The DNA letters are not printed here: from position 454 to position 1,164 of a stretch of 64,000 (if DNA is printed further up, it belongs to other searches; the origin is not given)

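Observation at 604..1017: Stand-alone DnaA domain-IV (DnaA-box binding) protein without an ATPase domain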

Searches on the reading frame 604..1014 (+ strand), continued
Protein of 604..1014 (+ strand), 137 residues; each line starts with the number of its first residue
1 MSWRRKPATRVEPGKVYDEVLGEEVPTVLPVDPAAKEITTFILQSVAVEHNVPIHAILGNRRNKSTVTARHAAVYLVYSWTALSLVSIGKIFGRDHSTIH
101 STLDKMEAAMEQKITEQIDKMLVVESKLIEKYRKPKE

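Call 60: search_protein_families(library=pfam, alignment_id=A5, max_evalue=0.0001)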
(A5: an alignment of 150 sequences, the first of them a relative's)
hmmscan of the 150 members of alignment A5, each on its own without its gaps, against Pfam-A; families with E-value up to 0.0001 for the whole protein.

A. member 1, L019:5873-6406:+ (178 aa): 0 families

B. families by the number of members that match (of 150 scanned): 57 families (the first 25 are shown)
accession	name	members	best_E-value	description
PF00145.23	DNA_methylase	6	5.7e-50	C-5 cytosine-specific DNA methylase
PF04404.17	ERF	4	6.2e-29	ERF superfamily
PF09588.16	YqaJ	3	3.3e-21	YqaJ-like viral recombinase domain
PF00270.35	DEAD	3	8.4e-10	DEAD/DEAH box helicase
PF12684.13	DUF3799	2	4.2e-35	PDDEXK-like domain of unknown function (DUF3799)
PF05772.17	NinB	2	8.5e-26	NinB protein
PF19808.4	DUF6291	2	3.5e-23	Family of unknown function (DUF6291)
PF04851.21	ResIII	2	1e-17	Type III restriction enzyme, res subunit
PF08800.15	BT4734-like_N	2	6.5e-17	BT4734-like, N-terminal domain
PF00149.33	Metallophos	2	5.4e-11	Calcineurin-like phosphoesterase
PF00271.37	Helicase_C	2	1.9e-10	Helicase conserved C-terminal domain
PF18766.7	SWI2_SNF2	2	4.9e-10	SWI2/SNF2 ATPase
PF13481.12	AAA_25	2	9.3e-10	AAA domain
PF02195.25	ParB_N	2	1.1e-08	ParB N-terminal domain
PF12850.12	Metallophos_2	2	4e-07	Calcineurin-like phosphoesterase superfamily domain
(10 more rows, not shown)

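Call 61: search_solved_structures(query=L001:1483-5013:+, max_evalue=1)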
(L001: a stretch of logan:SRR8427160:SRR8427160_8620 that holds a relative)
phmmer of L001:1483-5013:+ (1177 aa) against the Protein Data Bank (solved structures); distinct sequences matched with E-value up to 1: 0.

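Call 62: search_solved_structures(query=L001:107-1477:+, max_evalue=1)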
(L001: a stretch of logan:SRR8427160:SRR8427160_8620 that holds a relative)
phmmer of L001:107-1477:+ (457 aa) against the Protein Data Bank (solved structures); distinct sequences matched with E-value up to 1: 1.
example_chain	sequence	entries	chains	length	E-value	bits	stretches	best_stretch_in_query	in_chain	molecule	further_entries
7lyx_A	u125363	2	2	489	0.074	15.6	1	22-129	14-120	7-alpha-hydroxycholest-4-en-3-one 12-alpha-hydroxylase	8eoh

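Call 63: search_solved_structures(query=L001:5084-6448:+, max_evalue=1)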
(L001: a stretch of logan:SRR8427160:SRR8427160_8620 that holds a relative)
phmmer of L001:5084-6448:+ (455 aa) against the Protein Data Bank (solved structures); distinct sequences matched with E-value up to 1: 2.
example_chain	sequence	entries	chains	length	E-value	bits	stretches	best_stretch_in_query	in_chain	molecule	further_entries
2o6h_A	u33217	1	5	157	0.00054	22.5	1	92-176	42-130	6,7-dimethyl-8-ribityllumazine synthase 1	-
2f59_A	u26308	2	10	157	0.0019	20.7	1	92-176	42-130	6,7-dimethyl-8-ribityllumazine synthase 1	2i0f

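Call 64: predict_structure(alignment_id=A4)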
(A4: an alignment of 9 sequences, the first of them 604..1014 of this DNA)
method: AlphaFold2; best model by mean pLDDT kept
length: 137 residues; sequences in the alignment: 9
mean_pLDDT: 88.7   pTM: 0.82
mean pLDDT of the five models: 88.7, 88.0, 86.7, 85.6, 84.2
residues with pLDDT >= 90: 109; 70-90: 15; 50-70: 6; < 50: 7
segments of 3 or more residues with pLDDT < 50: 1-4
pLDDT, mean of each block of 10 residues (from residue 1): 51 92 93 93 96 93 92 95 91 93 95 91 93 66
secondary structure, 60 per line:
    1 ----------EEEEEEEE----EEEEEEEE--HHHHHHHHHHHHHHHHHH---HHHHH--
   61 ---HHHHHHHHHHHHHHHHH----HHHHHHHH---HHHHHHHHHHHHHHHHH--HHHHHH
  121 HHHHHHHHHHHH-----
elements in order: E11-18 E23-30 H33-50 H54-58 H64-80 H85-92 H96-112 H115-132

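Call 70: fold_search(model_id=the predicted structure, library=pdb)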
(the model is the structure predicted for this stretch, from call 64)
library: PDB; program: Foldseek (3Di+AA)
matches with E <= 10: 188; with E <= 0.001: 2
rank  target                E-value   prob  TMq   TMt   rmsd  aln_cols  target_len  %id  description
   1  3pvp_B                2.3e-05  1.00  0.62  0.88   1.5        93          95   25  Structure of Mycobacterium tuberculosis DnaA-DBD in complex with box2 DNA (released 2011-05-25)
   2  3pvp_A                5.8e-05  1.00  0.62  0.87   1.6        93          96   25  Structure of Mycobacterium tuberculosis DnaA-DBD in complex with box2 DNA (released 2011-05-25)
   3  1j1v_A                1.2e-03  1.00  0.56  0.79   2.4        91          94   28  Crystal structure of DnaA domainIV complexed with DnaAbox DNA (released 2003-04-22)
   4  8btg_B                5.4e-03  1.00  0.50  0.22   3.8        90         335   27  Cryo-EM structure of the bacterial replication origin opening basal unwinding system (released 2024-02-14)
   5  1l8q                  6.5e-03  1.00  0.58  0.27   2.6        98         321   28  CRYSTAL STRUCTURE OF DNA REPLICATION INITIATION FACTOR (released 2002-09-25)
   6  3r8f_A                1.0e-02  1.00  0.54  0.25   2.8        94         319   26  Replication initiator DnaA bound to AMPPCP and single-stranded DNA (released 2011-09-28)
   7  8btg_C                1.1e-02  1.00  0.52  0.22   2.7        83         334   26  Cryo-EM structure of the bacterial replication origin opening basal unwinding system (released 2024-02-14)
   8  8btg_A                1.3e-02  1.00  0.59  0.25   2.0        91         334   25  Cryo-EM structure of the bacterial replication origin opening basal unwinding system (released 2024-02-14)
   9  2hcb_C                1.5e-02  1.00  0.53  0.25   3.0        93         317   25  Structure of AMPPCP-bound DnaA from Aquifex aeolicus (released 2006-07-25)
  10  2hcb_D                8.8e-02  1.00  0.59  0.27   2.7       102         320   26  Structure of AMPPCP-bound DnaA from Aquifex aeolicus (released 2006-07-25)
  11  3la7_B                9.6e-01  0.18  0.32  0.24   8.6       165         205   11  Crystal structure of NtcA in apo-form (released 2010-09-01)
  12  3j7y_X                1.2e+00  0.07  0.21  0.13  16.5       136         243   10  Structure of the large ribosomal subunit from human mitochondria (released 2014-10-15)
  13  9gug_B                1.4e+00  0.14  0.30  0.23  10.1       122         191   12  Crystal structure of NtcA from S. elongatus in apo form A1 (released 2025-03-12)
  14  9gug_A                1.4e+00  0.14  0.30  0.22  10.1       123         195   12  Crystal structure of NtcA from S. elongatus in apo form A1 (released 2025-03-12)
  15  3g33_B                1.6e+00  0.13  0.26  0.19   6.6        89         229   16  Crystal structure of CDK4/cyclin D3 (released 2009-03-10)
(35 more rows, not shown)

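Call 71: fold_search(model_id=the predicted structure, library=viral)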
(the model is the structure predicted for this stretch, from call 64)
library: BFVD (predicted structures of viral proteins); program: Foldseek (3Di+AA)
matches with E <= 10: 558; with E <= 0.001: 32
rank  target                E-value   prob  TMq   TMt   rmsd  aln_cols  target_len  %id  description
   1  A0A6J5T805            1.3e-05  1.00  0.60  0.46  14.6       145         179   21  Chromosomal replication initiator, DnaA C-terminal [uncultured Caudovirales phage]
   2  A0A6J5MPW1            5.7e-05  1.00  0.58  0.53   2.6        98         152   23  Chromosomal replication initiator, DnaA C-terminal [uncultured Caudovirales phage]
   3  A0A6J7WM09            1.1e-04  1.00  0.58  0.63   1.7        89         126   32  Chromosomal replication initiator, DnaA C-terminal [uncultured Caudovirales phage]
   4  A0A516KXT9            1.3e-04  1.00  0.60  0.56   5.4       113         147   25  (no name in the UniProt tables at hand)
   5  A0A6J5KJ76            1.5e-04  1.00  0.57  0.77   2.1        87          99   23  Chromosomal replication initiator, DnaA C-terminal [uncultured Caudovirales phage]
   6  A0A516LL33            1.6e-04  1.00  0.56  0.49   7.2       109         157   23  (no name in the UniProt tables at hand)
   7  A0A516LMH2            1.8e-04  1.00  0.58  0.62   2.7        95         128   25  (no name in the UniProt tables at hand)
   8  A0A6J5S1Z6            2.1e-04  1.00  0.61  0.50   2.7        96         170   25  Chromosomal replication initiator, DnaA C-terminal [uncultured Caudovirales phage]
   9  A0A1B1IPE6            2.1e-04  1.00  0.61  0.71   4.5       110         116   18  (no name in the UniProt tables at hand)
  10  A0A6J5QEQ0            2.6e-04  1.00  0.60  0.43   2.1        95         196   20  Chromosomal replication initiator, DnaA C-terminal [uncultured Caudovirales phage]
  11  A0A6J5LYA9            2.8e-04  1.00  0.60  0.49   4.0        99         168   26  Chromosomal replication initiator, DnaA C-terminal [uncultured Caudovirales phage]
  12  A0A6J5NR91            2.8e-04  1.00  0.63  0.57   2.0       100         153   26  Chromosomal replication initiator, DnaA C-terminal [uncultured Caudovirales phage]
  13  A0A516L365            3.1e-04  1.00  0.58  0.69   1.8        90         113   24  (no name in the UniProt tables at hand)
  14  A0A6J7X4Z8            3.1e-04  1.00  0.65  0.81   2.7       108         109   26  Chromosomal replication initiator, DnaA C-terminal [uncultured Caudovirales phage]
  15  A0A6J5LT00            3.1e-04  1.00  0.53  0.77   2.2        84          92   24  Chromosomal replication initiator, DnaA C-terminal [uncultured Caudovirales phage]
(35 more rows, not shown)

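Call 76: list_cluster_members(proteins=[P0009, P0020, P0062, P0064, P0037, P0041, P0004, P0153])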
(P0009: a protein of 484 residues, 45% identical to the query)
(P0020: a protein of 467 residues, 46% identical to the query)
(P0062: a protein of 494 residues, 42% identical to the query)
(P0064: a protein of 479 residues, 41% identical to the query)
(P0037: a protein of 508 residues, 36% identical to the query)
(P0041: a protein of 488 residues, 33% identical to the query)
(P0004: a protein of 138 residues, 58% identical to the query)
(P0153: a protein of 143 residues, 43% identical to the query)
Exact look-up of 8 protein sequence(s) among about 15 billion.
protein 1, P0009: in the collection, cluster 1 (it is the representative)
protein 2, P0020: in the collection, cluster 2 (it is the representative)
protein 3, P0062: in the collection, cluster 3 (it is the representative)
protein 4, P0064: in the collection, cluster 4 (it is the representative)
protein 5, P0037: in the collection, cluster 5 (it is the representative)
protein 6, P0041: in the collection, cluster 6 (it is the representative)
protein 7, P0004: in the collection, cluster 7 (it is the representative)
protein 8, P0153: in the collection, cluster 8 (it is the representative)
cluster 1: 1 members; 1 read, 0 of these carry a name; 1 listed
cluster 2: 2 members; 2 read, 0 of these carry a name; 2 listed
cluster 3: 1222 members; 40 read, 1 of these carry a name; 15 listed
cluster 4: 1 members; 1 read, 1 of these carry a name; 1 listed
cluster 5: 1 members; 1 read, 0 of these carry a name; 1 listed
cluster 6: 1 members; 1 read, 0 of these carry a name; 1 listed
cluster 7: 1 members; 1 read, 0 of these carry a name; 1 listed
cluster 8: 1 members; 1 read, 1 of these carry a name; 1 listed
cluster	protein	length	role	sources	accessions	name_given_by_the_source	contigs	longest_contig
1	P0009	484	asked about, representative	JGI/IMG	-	-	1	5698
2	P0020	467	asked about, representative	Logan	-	-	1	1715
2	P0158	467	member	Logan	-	-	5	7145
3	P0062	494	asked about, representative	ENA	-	-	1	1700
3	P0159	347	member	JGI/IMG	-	chromosomal replication initiator protein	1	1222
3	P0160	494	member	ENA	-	-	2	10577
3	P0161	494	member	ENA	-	-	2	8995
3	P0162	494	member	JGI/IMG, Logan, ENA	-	-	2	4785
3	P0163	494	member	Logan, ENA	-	-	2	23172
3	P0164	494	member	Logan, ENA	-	-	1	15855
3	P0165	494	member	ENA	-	-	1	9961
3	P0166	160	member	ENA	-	-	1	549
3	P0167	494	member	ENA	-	-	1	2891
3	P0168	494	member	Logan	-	-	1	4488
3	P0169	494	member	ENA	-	-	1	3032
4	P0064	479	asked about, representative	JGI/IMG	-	chromosomal replication initiator protein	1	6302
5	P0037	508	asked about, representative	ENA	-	-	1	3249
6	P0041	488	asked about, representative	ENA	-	-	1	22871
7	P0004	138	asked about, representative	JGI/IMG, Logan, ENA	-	-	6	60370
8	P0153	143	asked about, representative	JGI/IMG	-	chromosomal replication initiation ATPase DnaA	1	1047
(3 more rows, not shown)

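Call 77: find_related_loci(query=A4, collection=genome_contigs, flank=10000)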
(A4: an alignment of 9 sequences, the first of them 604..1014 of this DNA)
Query A4 (137 aa) in genome_contigs; peptide patterns used: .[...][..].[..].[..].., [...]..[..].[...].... (x = any residue, [..] = any of these).
201 stretches matched a pattern; 160 encode a relative of the query (tblastn E <= 1e-3); the best 80 are kept; 80 distinct loci.
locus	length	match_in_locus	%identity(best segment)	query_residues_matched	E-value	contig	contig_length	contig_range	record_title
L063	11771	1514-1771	44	19-112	8e-18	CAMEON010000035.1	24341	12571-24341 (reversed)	MAG: uncultured Clostridia bacterium isolate SRR15057928_bin.6_metaWRAP_v1.3_MAG genome assembly, contig: ERZ10407477.87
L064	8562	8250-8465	44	42-113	2e-16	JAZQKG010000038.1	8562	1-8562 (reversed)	MAG: Eubacteriales bacterium isolate T1900044615_TS20190081.MAGScoT_cleanbin_000038 SGB_840_k141_1994724, whole genome s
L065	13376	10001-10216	44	42-113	2e-16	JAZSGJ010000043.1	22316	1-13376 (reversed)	MAG: Eubacteriales bacterium isolate T1900044578_TS20190044.MAGScoT_cleanbin_000070 SGB_536_k141_2287918, whole genome s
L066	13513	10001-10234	40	19-104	1e-15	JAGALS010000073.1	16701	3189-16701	MAG: Clostridia bacterium isolate RGIG8557 Water_deer_Cecum-3__c525836, whole genome shotgun sequence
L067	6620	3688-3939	39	19-110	2e-15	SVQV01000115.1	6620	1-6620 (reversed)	MAG: Oscillospiraceae bacterium isolate SIG626 NODE_52579_length_6620_cov_1.048976, whole genome shotgun sequence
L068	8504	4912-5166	40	19-111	2e-15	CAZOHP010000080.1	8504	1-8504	MAG TPA_asm: uncultured Lachnospiraceae bacterium isolate SRP225648_co1_247 genome assembly, contig: NODE_21340_length_8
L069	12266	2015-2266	39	19-110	2e-15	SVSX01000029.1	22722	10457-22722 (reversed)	MAG: Oscillospiraceae bacterium isolate SIG680 NODE_43419_length_22722_cov_2.509272, whole genome shotgun sequence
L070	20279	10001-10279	37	19-125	3e-15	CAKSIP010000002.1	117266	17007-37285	MAG: uncultured Eubacteriales bacterium isolate REFINED_METABAT215_TOP10_CONTIGS_1500_ASSEMBLY_K77_MERGED__Hadza_MoBio_h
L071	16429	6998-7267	37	18-111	4e-15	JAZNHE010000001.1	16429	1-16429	MAG: Eubacteriales bacterium isolate T1900044696_TS20190162.MAGScoT_cleanbin_000025 SGB_1778_k141_2023089, whole genome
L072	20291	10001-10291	35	19-121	7e-15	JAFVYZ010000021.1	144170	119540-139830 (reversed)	MAG: Clostridia bacterium isolate RGIG5523 Sheep_Colon.Co__c1495571, whole genome shotgun sequence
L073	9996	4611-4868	39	18-107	2e-14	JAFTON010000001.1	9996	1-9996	MAG: Clostridia bacterium isolate RGIG4006 Roe_deer_Cecum-5__c216, whole genome shotgun sequence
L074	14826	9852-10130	36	19-125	4e-14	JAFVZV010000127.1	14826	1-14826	MAG: Clostridia bacterium isolate RGIG5545 Sheep_Colon.Co__c2189241, whole genome shotgun sequence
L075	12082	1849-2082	40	19-104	6e-14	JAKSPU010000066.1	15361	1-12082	MAG: Clostridia bacterium isolate Horse_feces211 MAG211_66, whole genome shotgun sequence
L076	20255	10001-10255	35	18-106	7e-14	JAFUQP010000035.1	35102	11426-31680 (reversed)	MAG: Clostridia bacterium isolate RGIG4736 Roe_deer_Rectum.Co__c2021189, whole genome shotgun sequence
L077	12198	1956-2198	37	19-107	6e-14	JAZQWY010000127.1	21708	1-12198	MAG: Eubacteriales bacterium isolate T1900045163_TC20190157.MAGScoT_cleanbin_000027 SGB_5101_k141_2505013, whole genome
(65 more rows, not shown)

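Call 79: search_protein_families(library=pfam, proteins=[L022:10347-11816:+, L022:11822-14320:+, L012:8486-9937:+, L012:10539-12548:+, L056:11647-13098:+, L056:13102-14247:+, L044:6263-7705:+, L044:7717-9420:+, L010:14081-15619:+, L030:13066-14376:+], max_evalue=0.0001)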
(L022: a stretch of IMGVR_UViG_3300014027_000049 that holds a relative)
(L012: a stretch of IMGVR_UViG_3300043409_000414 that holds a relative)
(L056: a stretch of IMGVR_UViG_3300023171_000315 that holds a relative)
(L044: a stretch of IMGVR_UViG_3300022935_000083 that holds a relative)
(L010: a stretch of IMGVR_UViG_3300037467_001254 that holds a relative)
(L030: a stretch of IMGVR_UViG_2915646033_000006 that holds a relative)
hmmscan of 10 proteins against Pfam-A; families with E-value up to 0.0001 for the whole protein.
L022:10347-11816:+ (490 aa): 4 families
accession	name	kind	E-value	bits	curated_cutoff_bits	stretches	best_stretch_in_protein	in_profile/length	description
PF04851.21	ResIII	-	5.5e-16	59.3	22.5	1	3-148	3-163/164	Type III restriction enzyme, res subunit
PF00271.37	Helicase_C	-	1.9e-10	41.4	23.5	1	223-320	11-109/110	Helicase conserved C-terminal domain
PF00270.35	DEAD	-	8.4e-10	39.1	26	1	16-147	8-160/167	DEAD/DEAH box helicase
PF18766.7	SWI2_SNF2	-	8.6e-06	26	26.7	1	14-179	12-187/221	SWI2/SNF2 ATPase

L022:11822-14320:+ (833 aa): 1 family
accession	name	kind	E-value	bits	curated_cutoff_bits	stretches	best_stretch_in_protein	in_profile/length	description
PF08800.15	BT4734-like_N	-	4e-10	40.4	22.4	1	69-183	5-132/134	BT4734-like, N-terminal domain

L012:8486-9937:+ (484 aa): 1 family
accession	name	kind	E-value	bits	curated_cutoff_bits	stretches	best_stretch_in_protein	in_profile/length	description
PF00145.23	DNA_methylase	-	7e-43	147.7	22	3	1-89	1-87/324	C-5 cytosine-specific DNA methylase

L012:10539-12548:+ (670 aa): 5 families
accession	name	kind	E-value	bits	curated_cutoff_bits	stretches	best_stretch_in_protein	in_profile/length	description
PF05272.17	VapE-like_dom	-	4.7e-28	98.6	25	1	384-576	23-215/217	Virulence-associated protein E-like domain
PF08800.15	BT4734-like_N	-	6.5e-17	62.4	22.4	1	52-165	3-133/134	BT4734-like, N-terminal domain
PF08707.16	PriCT_2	-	5e-10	40.1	22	1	207-266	10-68/77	Primase C terminal 2 (PriCT-2)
PF19263.5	DUF5906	-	2.2e-06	28.7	27.6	1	415-522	1-114/114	Family of unknown function (DUF5906)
PF12990.12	DUF3874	-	1.3e-05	25.9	28.3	0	580-639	2-64/71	Domain of unknonw function from B. Theta Gene description (DUF3874)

L056:11647-13098:+ (484 aa): 5 families
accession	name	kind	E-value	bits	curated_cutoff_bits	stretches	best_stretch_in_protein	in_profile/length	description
PF04851.21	ResIII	-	1e-17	65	22.5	1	2-145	2-162/164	Type III restriction enzyme, res subunit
PF18766.7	SWI2_SNF2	-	4.9e-10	39.9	26.7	1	20-161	17-171/221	SWI2/SNF2 ATPase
PF00271.37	Helicase_C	-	1.1e-09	39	23.5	1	224-318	14-109/110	Helicase conserved C-terminal domain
PF10571.15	UPF0547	-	3.7e-08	33.8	29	1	366-390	1-25/26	Uncharacterised protein family UPF0547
PF00270.35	DEAD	-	7.8e-07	29.4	26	1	19-145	11-160/167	DEAD/DEAH box helicase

L056:13102-14247:+ (382 aa): 1 family
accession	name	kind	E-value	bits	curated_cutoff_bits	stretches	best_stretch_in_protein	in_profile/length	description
PF13481.12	AAA_25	-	3.2e-08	33.9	27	1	52-192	30-194/195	AAA domain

L044:6263-7705:+ (481 aa): 0 families

L044:7717-9420:+ (568 aa): 0 families

L010:14081-15619:+ (513 aa): 0 families

L030:13066-14376:+ (437 aa): 1 family
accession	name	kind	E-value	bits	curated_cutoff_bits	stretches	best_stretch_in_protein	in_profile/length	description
PF04466.19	Terminase_3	-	1.7e-38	132.7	23.2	1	30-216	7-201/201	Phage terminase large subunit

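Call 89: search_protein_families(library=ncbifam, proteins=[window:604-1014:+], max_evalue=0.01)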
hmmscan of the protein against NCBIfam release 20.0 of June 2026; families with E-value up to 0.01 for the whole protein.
window:604-1014:+ (137 aa): 4 families
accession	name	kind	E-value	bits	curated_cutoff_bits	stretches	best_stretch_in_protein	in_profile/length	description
TIGR00362.1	DnaA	equivalog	2.9e-16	59.6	343.9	1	41-113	350-423/437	chromosomal replication initiator protein DnaA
NF001154.0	PRK00149.3-3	equivalog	9.5e-14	51.2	410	1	40-113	369-446/462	chromosomal replication initiator protein DnaA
NF009087.0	PRK12422.1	equivalog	1.1e-10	41.4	657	1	40-129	355-444/455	chromosomal replication initiator protein DnaA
NF004688.0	PRK06030.1-3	equivalog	6.6e-06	26.2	136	1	32-113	15-98/123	hypothetical protein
